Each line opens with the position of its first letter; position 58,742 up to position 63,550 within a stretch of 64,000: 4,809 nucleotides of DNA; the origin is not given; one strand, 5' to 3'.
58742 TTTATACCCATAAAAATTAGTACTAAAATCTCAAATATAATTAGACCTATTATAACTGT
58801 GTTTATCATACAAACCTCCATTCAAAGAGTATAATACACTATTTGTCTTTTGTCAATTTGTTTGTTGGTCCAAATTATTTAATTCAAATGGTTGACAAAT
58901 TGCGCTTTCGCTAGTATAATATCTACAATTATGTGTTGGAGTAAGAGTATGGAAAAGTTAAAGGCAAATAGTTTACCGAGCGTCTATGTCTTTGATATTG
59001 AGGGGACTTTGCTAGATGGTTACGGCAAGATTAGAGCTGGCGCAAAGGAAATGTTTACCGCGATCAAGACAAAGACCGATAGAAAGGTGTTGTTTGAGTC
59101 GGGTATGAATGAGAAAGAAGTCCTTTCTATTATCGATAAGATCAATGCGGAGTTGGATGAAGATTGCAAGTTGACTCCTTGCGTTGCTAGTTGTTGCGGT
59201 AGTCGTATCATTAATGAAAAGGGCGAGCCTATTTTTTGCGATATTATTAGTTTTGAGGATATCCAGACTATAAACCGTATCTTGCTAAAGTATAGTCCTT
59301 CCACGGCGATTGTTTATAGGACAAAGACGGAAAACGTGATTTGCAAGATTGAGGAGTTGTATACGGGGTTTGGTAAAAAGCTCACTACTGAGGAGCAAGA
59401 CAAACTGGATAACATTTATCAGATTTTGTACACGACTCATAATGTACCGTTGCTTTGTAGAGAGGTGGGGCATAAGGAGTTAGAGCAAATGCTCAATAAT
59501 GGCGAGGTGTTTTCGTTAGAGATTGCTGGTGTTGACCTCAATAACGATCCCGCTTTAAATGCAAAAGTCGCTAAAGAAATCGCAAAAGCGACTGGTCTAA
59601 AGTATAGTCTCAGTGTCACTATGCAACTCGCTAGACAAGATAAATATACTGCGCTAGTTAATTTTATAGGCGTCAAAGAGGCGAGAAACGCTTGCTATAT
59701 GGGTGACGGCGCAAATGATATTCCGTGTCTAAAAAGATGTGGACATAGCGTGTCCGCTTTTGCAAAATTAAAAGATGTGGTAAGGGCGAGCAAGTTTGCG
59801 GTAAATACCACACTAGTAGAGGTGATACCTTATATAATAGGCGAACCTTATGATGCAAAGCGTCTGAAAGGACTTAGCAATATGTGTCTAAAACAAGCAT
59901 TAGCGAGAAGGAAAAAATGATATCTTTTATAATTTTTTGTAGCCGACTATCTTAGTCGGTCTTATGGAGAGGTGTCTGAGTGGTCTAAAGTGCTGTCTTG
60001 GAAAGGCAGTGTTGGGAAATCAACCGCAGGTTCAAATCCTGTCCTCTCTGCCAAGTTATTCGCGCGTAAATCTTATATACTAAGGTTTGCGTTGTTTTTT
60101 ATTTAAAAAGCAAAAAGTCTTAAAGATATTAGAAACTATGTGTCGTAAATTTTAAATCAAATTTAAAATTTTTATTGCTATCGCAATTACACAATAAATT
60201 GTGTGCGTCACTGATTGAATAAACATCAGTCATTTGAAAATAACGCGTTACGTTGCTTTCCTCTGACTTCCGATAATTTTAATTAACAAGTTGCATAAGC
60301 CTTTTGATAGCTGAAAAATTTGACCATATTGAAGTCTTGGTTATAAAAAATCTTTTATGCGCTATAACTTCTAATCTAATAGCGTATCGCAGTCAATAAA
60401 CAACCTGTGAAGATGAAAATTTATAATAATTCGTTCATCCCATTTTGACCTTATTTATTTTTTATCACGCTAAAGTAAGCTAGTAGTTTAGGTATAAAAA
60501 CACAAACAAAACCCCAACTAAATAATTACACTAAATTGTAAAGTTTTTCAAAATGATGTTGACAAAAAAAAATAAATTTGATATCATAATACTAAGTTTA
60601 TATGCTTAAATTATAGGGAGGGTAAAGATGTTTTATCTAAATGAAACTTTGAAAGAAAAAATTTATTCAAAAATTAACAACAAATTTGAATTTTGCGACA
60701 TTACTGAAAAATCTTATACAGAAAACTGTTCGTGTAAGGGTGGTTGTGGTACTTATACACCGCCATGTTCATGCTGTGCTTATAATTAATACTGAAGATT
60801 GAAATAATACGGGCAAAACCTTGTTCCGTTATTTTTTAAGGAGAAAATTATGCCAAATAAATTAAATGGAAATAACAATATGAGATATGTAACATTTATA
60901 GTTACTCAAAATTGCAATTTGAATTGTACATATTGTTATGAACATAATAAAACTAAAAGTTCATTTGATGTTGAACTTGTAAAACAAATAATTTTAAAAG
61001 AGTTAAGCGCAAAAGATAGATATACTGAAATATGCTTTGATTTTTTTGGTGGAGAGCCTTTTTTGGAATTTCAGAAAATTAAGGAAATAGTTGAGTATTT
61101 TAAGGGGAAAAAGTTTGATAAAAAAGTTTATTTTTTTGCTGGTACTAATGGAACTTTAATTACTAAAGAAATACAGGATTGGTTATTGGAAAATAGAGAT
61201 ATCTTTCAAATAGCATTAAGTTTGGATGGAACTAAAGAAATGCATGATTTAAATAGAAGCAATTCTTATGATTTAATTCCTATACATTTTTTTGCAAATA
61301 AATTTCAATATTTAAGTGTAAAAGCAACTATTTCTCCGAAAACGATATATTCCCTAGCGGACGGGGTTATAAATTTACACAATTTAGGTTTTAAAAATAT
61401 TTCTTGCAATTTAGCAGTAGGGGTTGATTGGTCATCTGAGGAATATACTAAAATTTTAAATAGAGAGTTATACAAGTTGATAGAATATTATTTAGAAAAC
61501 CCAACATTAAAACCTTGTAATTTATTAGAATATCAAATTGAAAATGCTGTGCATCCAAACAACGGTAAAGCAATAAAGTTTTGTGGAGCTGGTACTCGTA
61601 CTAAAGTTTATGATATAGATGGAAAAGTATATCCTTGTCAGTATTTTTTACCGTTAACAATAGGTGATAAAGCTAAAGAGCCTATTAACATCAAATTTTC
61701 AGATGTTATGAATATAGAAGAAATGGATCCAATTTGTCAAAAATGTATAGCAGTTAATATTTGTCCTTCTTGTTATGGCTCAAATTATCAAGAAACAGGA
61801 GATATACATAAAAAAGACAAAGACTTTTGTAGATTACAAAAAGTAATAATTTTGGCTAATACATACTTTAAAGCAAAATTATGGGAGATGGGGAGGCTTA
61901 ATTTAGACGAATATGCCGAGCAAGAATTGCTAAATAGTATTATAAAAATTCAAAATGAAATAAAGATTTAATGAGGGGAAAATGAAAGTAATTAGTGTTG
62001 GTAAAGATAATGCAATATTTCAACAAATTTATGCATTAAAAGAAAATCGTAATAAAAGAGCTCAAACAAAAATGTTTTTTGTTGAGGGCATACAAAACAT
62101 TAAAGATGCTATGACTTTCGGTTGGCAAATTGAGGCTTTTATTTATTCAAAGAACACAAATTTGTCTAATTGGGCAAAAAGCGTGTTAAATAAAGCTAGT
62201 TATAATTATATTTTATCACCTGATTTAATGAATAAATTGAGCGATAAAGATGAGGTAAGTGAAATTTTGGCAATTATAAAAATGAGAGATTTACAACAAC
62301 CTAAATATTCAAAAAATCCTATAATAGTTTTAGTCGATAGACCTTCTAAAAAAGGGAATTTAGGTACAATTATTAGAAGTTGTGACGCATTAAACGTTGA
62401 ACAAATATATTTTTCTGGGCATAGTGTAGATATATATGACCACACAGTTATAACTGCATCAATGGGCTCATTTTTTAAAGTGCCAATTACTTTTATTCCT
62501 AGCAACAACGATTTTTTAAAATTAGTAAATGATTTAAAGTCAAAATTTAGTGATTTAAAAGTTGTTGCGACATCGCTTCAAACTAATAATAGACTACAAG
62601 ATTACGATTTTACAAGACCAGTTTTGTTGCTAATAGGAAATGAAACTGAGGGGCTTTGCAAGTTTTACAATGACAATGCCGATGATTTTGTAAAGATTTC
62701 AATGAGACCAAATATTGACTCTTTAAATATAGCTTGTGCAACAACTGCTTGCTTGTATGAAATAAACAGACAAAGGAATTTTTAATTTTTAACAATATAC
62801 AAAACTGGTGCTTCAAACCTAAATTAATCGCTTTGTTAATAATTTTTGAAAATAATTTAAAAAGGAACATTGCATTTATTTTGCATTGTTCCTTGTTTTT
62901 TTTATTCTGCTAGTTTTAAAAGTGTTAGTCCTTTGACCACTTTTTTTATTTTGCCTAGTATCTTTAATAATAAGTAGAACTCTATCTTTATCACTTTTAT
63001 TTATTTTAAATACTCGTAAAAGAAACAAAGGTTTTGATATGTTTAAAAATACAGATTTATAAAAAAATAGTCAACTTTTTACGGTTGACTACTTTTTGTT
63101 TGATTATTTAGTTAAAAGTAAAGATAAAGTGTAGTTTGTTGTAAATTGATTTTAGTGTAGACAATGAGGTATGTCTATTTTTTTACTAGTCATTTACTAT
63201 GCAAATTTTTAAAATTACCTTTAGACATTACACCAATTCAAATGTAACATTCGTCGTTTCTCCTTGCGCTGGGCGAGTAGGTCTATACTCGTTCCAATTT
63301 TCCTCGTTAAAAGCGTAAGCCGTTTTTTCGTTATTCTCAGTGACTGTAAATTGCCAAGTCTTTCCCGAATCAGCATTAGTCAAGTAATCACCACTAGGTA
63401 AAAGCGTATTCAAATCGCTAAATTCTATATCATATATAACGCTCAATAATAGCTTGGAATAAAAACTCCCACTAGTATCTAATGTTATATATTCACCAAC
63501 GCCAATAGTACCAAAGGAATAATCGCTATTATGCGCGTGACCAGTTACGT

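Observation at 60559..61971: Unannotated Cys-rich peptide plus radical SAM/SPASM maturase: candidate new ranthi/sactipeptide-type RiPP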

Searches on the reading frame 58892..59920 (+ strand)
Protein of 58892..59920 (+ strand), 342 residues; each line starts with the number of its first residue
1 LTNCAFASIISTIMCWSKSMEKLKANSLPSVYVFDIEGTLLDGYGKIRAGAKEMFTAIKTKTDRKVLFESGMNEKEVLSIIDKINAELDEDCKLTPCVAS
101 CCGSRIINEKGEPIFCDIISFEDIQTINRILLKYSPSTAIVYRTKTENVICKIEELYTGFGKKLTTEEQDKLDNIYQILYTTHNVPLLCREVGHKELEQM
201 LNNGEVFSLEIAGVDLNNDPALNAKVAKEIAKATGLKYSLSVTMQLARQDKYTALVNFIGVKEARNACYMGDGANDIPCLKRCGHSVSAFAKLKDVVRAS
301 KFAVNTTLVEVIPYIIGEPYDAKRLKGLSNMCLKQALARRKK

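Call 3: search_protein_families(library=ncbifam, proteins=[window:58892-59920:+], max_evalue=0.1)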
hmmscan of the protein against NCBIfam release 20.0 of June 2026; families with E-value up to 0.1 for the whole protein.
window:58892-59920:+ (342 aa): 9 families
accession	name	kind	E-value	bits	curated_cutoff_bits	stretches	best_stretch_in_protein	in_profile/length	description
TIGR00099.1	Cof-subfamily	subfamily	2.8e-11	43.5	137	1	32-289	2-229/256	Cof-type HAD-IIB family hydrolase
TIGR01484.1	HAD-SF-IIB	subfamily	4.4e-06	26.9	41.8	1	197-288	131-220/221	HAD-IIB family hydrolase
TIGR00338.1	serB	equivalog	0.0033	17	144.15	1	248-312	153-216/219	phosphoserine phosphatase SerB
NF045966.1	YcsE_rel_Pase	equivalog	0.0071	15.8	220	0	31-67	4-41/265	YcsE-related riboflavin metabolism phosphatase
TIGR01670.1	KdsC-phosphatas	subfamily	0.034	14.1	106.95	0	264-299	92-127/154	3-deoxy-D-manno-octulosonate 8-phosphate phosphatase, YrbI family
TIGR01494.1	ATPase_P-type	subfamily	0.047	12.1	62.3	0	261-283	381-404/478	HAD-IC family P-type ATPase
NF002245.0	PRK01158.1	equivalog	0.058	12.7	198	0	250-290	157-199/233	phosphoglycolate phosphatase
TIGR01525.1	ATPase-IB_hvy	subfamily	0.075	11.9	346.25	0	223-282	413-469/560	heavy metal translocating P-type ATPase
NF009698.0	PRK13223.1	equivalog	0.085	12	466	0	19-58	3-42/272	phosphoglycolate phosphatase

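Call 4: search_protein_families(library=pfam, proteins=[window:58892-59920:+], max_evalue=0.1)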
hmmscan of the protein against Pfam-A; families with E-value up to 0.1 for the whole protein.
window:58892-59920:+ (342 aa): 2 families
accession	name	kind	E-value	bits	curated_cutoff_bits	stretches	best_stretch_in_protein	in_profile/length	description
PF08282.18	Hydrolase_3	-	1.7e-11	44.8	20.9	1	33-288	2-227/255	haloacid dehalogenase-like hydrolase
PF00702.32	Hydrolase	-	0.00031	21.6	26.4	0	249-284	157-191/191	haloacid dehalogenase-like hydrolase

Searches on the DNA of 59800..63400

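Call 77: search_rna_families(source=window, start=59800, end=63400, threshold=evalue, max_evalue=0.1)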
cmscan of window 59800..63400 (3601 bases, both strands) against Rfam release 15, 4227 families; matches with E-value up to 0.1: 1.
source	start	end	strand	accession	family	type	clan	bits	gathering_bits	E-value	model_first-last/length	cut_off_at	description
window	59966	60050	+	RF00005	tRNA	Gene; tRNA;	CL00001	49.3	29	8.9e-09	1-71/71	no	tRNA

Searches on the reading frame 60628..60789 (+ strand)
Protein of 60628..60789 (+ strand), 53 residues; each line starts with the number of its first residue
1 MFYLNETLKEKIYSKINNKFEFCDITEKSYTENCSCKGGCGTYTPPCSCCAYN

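Call 3: search_protein_families(library=ncbifam, proteins=[window:60628-60789:+], max_evalue=0.1)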
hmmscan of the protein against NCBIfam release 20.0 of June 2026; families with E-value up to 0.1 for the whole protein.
window:60628-60789:+ (53 aa): 0 families

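Call 4: search_protein_families(library=pfam, proteins=[window:60628-60789:+], max_evalue=0.1)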
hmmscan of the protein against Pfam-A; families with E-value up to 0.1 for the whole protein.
window:60628-60789:+ (53 aa): 0 families

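Call 10: find_homologous_proteins(query=window:60628-60789:+, max_evalue=10)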
Query window:60628-60789:+ (53 aa): 17 proteins with E <= 10 among 17 candidates.
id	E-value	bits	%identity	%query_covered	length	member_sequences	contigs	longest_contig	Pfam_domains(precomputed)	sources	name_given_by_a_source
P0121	5.8e-26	106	89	100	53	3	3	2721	-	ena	-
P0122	2.1e-19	86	72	100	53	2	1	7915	-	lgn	-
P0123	2.0e-18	83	70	100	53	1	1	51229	-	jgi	-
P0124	4.8e-17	79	68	100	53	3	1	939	-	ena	-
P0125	1.2e-16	77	68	100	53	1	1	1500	-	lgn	-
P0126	1.4e-16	77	66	100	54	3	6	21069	-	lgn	-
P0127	1.7e-16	77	66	100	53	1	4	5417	-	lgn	-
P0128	1.5e-15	74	66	100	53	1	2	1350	-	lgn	-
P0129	1.8e-15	74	66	100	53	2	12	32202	-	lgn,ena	-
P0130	8.2e-15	72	62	100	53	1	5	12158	-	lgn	-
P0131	1.5e-14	71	66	100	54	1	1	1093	-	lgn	-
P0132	2.4e-14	70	55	100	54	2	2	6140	-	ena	-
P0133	7.5e-14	69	62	100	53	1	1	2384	-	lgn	-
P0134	7.9e-14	69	58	100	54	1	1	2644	-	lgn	-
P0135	1.0e-12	65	58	100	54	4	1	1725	-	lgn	-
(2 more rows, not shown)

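Call 73: search_protein_representatives(alignment_id=A2)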
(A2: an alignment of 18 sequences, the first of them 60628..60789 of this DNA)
Query: 18 sequences, 53 profile positions. Proteins with E-value up to 0.001 (for the whole library): 8; up to 1e-10: 2; up to 1e-30: 0. The best 8 are listed.
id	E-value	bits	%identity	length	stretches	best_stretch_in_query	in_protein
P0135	2.5e-23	98.4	-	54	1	1-53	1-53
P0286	1.8e-14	70.0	-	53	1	1-42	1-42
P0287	3.2e-10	56.5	-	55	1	1-53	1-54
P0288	8.5e-10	55.1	-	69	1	1-52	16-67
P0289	8.2e-09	51.9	-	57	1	1-52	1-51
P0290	5.9e-08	49.2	-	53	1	1-52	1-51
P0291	3.6e-06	43.5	-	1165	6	15-44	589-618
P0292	2.5e-04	37.6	-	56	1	1-53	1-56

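Call 78: search_protein_families(library=padloc, proteins=[window:60628-60789:+], max_evalue=0.01)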
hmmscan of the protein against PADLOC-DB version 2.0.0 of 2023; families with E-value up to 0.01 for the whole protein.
window:60628-60789:+ (53 aa): 0 families
